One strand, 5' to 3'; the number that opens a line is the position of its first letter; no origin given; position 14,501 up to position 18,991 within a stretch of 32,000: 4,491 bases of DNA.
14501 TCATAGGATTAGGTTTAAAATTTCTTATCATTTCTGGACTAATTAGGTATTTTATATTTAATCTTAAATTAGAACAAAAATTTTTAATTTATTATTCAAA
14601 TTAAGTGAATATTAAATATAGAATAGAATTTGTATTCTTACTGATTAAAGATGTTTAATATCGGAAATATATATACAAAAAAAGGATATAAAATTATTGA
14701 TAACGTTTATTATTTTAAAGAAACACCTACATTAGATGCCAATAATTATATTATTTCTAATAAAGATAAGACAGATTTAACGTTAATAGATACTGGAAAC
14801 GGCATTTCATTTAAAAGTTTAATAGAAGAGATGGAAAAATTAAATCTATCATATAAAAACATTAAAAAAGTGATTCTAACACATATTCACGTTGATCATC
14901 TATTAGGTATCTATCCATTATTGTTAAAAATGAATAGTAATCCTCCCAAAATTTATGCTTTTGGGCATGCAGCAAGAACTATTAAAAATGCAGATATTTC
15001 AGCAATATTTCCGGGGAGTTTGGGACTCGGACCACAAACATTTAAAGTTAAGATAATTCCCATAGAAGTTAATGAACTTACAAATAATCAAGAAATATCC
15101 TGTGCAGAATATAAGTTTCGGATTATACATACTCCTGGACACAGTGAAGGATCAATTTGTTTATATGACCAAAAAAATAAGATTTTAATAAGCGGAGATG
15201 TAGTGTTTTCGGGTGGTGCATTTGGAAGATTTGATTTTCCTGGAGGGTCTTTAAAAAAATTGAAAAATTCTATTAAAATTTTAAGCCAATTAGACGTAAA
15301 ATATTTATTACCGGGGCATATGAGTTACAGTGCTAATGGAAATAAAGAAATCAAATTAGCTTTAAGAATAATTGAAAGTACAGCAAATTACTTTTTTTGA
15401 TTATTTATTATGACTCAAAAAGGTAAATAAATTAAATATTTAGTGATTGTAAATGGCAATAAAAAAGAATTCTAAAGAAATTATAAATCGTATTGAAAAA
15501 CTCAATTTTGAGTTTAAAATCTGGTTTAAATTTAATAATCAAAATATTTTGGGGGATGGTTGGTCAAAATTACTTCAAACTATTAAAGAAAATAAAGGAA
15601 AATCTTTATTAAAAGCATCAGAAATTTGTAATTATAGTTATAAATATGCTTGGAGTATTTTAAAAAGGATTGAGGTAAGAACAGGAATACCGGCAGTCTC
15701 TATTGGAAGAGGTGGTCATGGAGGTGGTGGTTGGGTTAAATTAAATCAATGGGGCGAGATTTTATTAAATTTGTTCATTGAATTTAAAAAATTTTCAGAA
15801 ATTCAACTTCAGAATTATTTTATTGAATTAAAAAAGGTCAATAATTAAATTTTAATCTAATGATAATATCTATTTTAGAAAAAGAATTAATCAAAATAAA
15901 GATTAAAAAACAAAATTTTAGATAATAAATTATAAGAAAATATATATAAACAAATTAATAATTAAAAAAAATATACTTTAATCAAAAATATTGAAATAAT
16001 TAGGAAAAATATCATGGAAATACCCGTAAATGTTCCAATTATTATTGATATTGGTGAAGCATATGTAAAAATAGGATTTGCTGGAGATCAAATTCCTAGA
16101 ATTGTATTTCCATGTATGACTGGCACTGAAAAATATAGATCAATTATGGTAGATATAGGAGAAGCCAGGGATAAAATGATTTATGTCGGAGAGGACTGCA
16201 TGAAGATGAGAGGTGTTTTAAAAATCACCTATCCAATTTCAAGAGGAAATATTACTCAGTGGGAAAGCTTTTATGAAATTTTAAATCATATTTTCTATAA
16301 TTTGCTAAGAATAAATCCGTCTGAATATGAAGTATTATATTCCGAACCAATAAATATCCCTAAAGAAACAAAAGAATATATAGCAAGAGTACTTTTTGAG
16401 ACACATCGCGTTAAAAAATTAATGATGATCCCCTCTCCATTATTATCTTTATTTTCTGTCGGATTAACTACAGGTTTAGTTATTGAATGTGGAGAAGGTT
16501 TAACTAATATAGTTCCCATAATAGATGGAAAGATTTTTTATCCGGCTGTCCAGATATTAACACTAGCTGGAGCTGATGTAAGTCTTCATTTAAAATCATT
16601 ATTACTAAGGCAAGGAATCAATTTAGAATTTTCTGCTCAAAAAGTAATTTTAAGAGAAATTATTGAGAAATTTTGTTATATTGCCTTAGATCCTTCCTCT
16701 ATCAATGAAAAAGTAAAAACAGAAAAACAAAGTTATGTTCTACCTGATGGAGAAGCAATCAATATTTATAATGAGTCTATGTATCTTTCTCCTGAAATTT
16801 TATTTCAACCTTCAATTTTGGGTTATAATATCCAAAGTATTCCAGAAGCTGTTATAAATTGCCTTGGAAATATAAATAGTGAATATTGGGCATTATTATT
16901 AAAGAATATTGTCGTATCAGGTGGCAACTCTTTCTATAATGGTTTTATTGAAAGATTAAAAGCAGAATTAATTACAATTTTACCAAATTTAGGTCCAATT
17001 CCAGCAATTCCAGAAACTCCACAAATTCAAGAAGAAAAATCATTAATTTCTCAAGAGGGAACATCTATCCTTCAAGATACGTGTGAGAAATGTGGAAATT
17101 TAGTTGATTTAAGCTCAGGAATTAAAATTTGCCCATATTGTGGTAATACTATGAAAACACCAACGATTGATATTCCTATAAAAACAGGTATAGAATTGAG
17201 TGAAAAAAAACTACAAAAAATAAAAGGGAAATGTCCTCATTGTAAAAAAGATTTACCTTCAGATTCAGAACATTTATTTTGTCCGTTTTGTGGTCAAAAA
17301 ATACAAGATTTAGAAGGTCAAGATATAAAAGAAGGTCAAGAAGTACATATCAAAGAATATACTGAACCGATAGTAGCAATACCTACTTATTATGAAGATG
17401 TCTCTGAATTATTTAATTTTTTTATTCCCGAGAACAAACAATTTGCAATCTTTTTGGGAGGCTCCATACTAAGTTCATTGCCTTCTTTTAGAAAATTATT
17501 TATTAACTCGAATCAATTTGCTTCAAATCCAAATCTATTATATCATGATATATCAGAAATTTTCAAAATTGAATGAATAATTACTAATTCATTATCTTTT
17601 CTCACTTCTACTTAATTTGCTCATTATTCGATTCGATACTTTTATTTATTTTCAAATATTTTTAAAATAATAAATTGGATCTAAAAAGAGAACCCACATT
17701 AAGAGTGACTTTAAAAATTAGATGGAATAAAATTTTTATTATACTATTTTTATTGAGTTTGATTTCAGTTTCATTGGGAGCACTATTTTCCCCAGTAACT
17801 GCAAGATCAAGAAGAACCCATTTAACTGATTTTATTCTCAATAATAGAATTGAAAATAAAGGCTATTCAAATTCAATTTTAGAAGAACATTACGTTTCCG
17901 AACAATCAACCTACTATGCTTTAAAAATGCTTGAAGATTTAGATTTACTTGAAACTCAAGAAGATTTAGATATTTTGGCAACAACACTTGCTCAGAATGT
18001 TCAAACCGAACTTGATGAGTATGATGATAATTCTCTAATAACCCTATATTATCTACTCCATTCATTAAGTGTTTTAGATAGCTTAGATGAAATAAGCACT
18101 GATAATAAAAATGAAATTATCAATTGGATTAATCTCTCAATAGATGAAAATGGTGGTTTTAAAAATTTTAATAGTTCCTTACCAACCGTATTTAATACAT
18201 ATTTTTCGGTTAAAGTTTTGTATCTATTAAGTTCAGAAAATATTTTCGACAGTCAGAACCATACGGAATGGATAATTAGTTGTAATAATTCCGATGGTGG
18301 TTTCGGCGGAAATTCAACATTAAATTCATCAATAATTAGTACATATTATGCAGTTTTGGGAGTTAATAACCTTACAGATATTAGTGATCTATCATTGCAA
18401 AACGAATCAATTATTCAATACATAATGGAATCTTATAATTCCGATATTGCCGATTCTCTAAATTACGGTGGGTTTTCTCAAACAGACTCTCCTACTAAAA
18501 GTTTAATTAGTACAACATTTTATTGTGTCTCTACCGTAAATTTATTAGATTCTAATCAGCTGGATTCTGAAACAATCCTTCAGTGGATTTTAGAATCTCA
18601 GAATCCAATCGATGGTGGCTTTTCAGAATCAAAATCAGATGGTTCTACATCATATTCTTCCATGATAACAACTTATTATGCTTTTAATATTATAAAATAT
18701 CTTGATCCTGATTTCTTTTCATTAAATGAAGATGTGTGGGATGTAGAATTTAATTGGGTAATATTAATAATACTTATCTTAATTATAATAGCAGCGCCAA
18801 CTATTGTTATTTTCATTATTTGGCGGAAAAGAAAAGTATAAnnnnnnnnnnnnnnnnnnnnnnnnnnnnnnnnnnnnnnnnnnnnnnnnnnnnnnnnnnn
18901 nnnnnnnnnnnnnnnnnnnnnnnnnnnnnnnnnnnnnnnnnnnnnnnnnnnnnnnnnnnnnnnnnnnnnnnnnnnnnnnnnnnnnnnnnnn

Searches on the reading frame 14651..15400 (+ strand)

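Call 22: search_protein_families(library=pfam, proteins=[window:14651-15400:+], max_evalue=0.001)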
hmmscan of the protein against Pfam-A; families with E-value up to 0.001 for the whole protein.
window:14651-15400:+ (249 aa): 3 families
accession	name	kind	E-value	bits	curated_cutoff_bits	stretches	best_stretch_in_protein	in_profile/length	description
PF00753.33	Lactamase_B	-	2.1e-23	83.8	22.7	1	29-223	5-196/196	Metallo-beta-lactamase superfamily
PF19583.5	ODP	-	3.5e-14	53.6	27.2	1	29-186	2-138/194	ODP family beta lactamase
PF12706.13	Lactamase_B_2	-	3.5e-05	23.9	27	1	45-166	4-113/200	Beta-lactamase superfamily domain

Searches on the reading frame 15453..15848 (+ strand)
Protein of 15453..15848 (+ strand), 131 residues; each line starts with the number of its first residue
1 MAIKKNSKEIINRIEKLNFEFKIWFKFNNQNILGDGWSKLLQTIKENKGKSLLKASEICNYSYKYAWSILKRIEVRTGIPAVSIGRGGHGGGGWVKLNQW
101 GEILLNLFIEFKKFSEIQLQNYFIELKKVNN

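Call 22: search_protein_families(library=pfam, proteins=[window:15453-15848:+], max_evalue=0.001)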
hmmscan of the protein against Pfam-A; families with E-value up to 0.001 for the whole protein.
window:15453-15848:+ (131 aa): 0 families

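Call 41: search_protein_families(library=pfam, proteins=[window:15453-15848:+], max_evalue=5)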
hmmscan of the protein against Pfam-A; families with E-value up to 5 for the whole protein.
window:15453-15848:+ (131 aa): 2 families
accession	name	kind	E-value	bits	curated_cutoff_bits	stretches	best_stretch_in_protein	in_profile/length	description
PF22674.2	C2185-like_N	-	0.074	13.8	27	1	42-67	41-66/91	C2185-like, N-terminal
PF02336.21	Denso_VP4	-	0.31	10.8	27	1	28-71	128-172/299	Capsid protein VP4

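Call 42: search_solved_structures(query=window:15453-15848:+, max_evalue=1, show_alignments=1)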
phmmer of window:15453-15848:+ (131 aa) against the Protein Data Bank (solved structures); distinct sequences matched with E-value up to 1: 3.
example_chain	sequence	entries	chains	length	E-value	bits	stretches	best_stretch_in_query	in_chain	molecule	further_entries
2ijl_A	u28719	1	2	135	0.012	19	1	31-107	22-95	Molybdenum-binding transcriptional repressor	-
1b9m_A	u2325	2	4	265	0.083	16.3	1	51-109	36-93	PROTEIN (MODE)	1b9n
1o7l_A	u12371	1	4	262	0.088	16.2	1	51-109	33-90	TRANSCRIPTIONAL REGULATOR MODE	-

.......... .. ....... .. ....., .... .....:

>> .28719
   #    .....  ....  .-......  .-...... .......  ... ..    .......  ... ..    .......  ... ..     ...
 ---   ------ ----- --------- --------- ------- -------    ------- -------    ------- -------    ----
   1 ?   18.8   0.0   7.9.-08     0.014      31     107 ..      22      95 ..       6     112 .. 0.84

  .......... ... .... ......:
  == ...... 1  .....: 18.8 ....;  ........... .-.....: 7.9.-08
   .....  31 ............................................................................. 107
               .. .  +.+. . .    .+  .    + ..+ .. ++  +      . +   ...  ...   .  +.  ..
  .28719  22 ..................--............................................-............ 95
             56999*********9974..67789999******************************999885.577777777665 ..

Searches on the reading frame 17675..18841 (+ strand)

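Call 22: search_protein_families(library=pfam, proteins=[window:17675-18841:+], max_evalue=0.001)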
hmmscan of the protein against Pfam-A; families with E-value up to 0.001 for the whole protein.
window:17675-18841:+ (388 aa): 1 family
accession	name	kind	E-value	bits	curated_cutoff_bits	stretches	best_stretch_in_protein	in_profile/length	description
PF00432.27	Prenyltrans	-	3.4e-30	106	26.5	2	101-317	10-217/304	Prenyltransferase alpha-alpha toroid domain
